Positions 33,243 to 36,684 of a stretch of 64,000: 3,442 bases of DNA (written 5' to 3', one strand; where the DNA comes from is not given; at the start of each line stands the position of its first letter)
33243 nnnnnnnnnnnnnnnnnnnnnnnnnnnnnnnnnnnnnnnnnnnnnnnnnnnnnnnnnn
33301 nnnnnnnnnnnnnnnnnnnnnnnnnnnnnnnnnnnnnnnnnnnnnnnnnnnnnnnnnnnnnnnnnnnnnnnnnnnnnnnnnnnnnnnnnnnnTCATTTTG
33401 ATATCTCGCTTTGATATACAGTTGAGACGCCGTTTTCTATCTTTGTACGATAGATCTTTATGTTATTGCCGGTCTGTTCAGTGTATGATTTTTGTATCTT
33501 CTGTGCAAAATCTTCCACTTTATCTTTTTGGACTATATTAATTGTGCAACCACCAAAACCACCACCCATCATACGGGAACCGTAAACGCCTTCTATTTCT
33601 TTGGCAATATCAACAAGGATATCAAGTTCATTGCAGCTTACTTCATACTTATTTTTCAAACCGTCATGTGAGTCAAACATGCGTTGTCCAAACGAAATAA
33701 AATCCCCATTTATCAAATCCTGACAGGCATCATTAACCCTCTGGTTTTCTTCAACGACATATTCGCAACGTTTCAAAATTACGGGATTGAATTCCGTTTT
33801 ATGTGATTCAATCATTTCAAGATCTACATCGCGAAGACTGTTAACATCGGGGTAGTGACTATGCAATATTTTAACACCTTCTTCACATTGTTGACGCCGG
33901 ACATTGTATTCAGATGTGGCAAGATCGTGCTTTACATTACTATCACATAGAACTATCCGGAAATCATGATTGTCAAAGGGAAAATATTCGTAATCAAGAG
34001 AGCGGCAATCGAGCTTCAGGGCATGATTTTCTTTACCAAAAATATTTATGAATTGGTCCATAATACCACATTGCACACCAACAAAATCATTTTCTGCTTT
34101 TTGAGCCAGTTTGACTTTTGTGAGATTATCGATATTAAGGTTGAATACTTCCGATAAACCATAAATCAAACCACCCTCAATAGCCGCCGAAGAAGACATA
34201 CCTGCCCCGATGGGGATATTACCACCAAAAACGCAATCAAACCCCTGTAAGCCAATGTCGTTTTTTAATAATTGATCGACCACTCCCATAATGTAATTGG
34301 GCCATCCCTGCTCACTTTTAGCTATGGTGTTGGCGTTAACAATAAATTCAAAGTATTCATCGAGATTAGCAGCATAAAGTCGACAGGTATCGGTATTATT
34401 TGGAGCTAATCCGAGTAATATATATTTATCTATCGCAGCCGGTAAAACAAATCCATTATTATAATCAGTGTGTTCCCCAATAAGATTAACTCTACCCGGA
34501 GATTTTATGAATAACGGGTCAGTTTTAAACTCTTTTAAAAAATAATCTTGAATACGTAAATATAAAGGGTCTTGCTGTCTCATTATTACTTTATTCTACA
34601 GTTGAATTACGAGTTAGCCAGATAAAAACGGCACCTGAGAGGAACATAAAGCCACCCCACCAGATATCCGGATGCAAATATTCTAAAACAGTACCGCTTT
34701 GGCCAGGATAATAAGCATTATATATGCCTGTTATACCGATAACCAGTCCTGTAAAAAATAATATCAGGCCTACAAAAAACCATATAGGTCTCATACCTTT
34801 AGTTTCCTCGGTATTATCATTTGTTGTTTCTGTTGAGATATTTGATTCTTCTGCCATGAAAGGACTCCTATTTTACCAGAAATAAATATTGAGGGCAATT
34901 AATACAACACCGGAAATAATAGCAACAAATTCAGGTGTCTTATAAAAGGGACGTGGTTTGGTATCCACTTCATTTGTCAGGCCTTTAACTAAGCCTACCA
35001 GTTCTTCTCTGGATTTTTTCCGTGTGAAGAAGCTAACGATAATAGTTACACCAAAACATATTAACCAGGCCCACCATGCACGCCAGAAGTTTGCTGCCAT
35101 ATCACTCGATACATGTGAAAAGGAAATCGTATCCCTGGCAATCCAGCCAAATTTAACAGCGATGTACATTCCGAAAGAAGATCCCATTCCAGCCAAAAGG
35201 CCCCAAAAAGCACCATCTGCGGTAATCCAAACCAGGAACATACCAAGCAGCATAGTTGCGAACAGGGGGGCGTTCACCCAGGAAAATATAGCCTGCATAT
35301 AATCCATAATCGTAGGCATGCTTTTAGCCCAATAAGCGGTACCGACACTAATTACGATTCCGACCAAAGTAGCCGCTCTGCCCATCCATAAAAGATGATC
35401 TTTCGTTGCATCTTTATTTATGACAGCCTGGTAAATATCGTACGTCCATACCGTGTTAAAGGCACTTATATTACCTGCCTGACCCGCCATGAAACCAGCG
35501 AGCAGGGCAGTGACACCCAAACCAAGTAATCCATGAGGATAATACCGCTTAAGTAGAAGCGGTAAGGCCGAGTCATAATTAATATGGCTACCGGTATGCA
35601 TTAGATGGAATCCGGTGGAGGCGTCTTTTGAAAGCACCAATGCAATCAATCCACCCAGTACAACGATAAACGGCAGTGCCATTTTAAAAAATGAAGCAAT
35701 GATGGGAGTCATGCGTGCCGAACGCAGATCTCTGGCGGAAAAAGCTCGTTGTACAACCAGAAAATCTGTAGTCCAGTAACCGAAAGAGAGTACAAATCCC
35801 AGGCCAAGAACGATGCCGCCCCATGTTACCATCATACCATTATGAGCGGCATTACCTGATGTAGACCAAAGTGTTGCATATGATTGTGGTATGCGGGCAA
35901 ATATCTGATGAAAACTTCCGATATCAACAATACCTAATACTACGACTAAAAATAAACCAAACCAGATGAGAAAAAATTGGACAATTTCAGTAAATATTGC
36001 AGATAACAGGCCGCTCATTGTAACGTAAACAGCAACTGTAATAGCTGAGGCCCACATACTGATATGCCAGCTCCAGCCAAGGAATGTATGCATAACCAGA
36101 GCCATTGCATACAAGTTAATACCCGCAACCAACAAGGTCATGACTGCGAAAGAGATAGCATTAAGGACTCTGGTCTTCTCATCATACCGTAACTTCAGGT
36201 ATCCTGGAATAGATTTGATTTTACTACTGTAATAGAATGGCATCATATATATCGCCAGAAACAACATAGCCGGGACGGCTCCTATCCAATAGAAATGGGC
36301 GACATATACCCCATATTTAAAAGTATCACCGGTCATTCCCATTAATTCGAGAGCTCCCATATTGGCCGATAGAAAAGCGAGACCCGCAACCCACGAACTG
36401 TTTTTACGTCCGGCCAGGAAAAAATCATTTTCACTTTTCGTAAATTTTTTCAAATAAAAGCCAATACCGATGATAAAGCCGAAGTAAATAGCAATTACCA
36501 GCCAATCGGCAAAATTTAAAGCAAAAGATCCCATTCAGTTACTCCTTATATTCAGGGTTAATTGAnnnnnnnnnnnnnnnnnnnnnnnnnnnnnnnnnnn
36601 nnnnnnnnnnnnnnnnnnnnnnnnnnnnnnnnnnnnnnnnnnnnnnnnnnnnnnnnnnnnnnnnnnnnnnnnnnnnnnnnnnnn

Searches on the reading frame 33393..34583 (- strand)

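Call 4: search_protein_families(library=pfam, proteins=[window:33393-34583:-])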
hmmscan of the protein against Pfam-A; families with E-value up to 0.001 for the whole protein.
window:33393-34583:- (396 aa): 3 families
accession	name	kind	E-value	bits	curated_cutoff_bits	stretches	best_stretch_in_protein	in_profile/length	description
PF00288.32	GHMP_kinases_N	-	1.3e-19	70.6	22.3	1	96-184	1-87/87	GHMP kinases N terminal domain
PF10509.15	GalKase_gal_bdg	-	4.2e-19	68.3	23.1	1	15-57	3-45/49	Galactokinase galactose-binding signature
PF08544.19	GHMP_kinases_C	-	1.5e-09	38.5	21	1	289-367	4-83/85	GHMP kinases C terminal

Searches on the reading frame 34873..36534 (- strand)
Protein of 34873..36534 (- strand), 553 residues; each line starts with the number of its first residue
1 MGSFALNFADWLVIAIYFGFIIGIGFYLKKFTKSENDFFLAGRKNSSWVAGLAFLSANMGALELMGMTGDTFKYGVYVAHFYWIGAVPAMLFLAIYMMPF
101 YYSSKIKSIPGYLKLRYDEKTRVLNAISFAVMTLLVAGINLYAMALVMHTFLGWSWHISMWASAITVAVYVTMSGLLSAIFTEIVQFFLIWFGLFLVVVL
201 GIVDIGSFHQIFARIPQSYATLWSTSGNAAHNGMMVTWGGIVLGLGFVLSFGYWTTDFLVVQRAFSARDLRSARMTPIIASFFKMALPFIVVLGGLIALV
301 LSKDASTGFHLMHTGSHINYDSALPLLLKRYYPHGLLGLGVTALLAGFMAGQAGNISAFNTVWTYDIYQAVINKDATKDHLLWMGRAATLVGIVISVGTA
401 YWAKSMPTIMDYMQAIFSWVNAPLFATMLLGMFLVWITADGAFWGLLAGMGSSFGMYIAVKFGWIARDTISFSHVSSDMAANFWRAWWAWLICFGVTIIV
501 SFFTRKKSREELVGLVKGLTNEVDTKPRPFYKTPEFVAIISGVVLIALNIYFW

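Call 4: search_protein_families(library=pfam, proteins=[window:34873-36534:-])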
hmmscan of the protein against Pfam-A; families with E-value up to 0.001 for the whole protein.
window:34873-36534:- (553 aa): 1 family
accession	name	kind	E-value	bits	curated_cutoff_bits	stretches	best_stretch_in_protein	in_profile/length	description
PF00474.23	SSF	-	3.2e-48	165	22.8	1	38-449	1-406/406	Sodium:solute symporter family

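Call 70: search_protein_families(library=ncbifam, proteins=[P0241], max_evalue=0.00001)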
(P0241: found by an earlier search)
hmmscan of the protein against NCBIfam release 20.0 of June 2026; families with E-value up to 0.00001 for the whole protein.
P0241 (338 aa): 19 families
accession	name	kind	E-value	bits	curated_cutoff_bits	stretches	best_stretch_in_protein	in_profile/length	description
NF047341.1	lactose_RbsR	equivalog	1.3e-70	238.4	382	1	4-335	2-328/331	ribose utilization transcriptional repressor RbsR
NF007743.0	PRK10423.1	equivalog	2.2e-68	230.8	531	1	5-334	2-329/330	ribose operon transcriptional repressor RbsR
NF008269.0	PRK11041.1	equivalog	5.6e-67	226.2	436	1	4-335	9-337/342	DNA-binding transcriptional regulator CytR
TIGR01481.1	ccpA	equivalog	1.9e-66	224.7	442.35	1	8-321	6-314/330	catabolite control protein A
NF007979.0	PRK10703.1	equivalog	7.6e-66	222.5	501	1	5-335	2-331/341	HTH-type transcriptional repressor PurR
NF052440.1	TransRegGNTRPSEAE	equivalog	5.1e-56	190.1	400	1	4-334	5-332/333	HTH-type transcriptional regulator GntR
NF008002.0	PRK10727.1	equivalog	4.2e-55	187.2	557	1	5-324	2-317/341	HTH-type transcriptional regulator GalR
NF051853.1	TransRegUriRCory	equivalog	9.4e-55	186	550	1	5-335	1-324/327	transcriptional regulator UriR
NF007075.0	PRK09526.1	subfamily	2.2e-54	184.7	340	1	5-335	6-331/358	LacI family DNA-binding transcriptional regulator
NF007706.0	PRK10401.1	equivalog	3.3e-49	168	555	1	6-311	3-304/346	HTH-type transcriptional regulator GalS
TIGR02417.1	fruct_sucro_rep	subfamily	1.3e-46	159.4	389.55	1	8-332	3-326/327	D-fructose-responsive transcription factor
NF007449.0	PRK10014.1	subfamily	9.4e-44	149.8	310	1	4-332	6-341/342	Mal regulon transcriptional regulator MalI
NF047913.1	TransRegIdnR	equivalog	1.6e-40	139.4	500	1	4-323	5-318/331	DNA-binding transcriptional regulator IdnR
NF008452.0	PRK11303.1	equivalog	7e-40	137.2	385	1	8-319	4-313/332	catabolite repressor/activator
NF011563.0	PRK14987.1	equivalog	1e-35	123.6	433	1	5-321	6-316/331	gluconate operon transcriptional repressor GntR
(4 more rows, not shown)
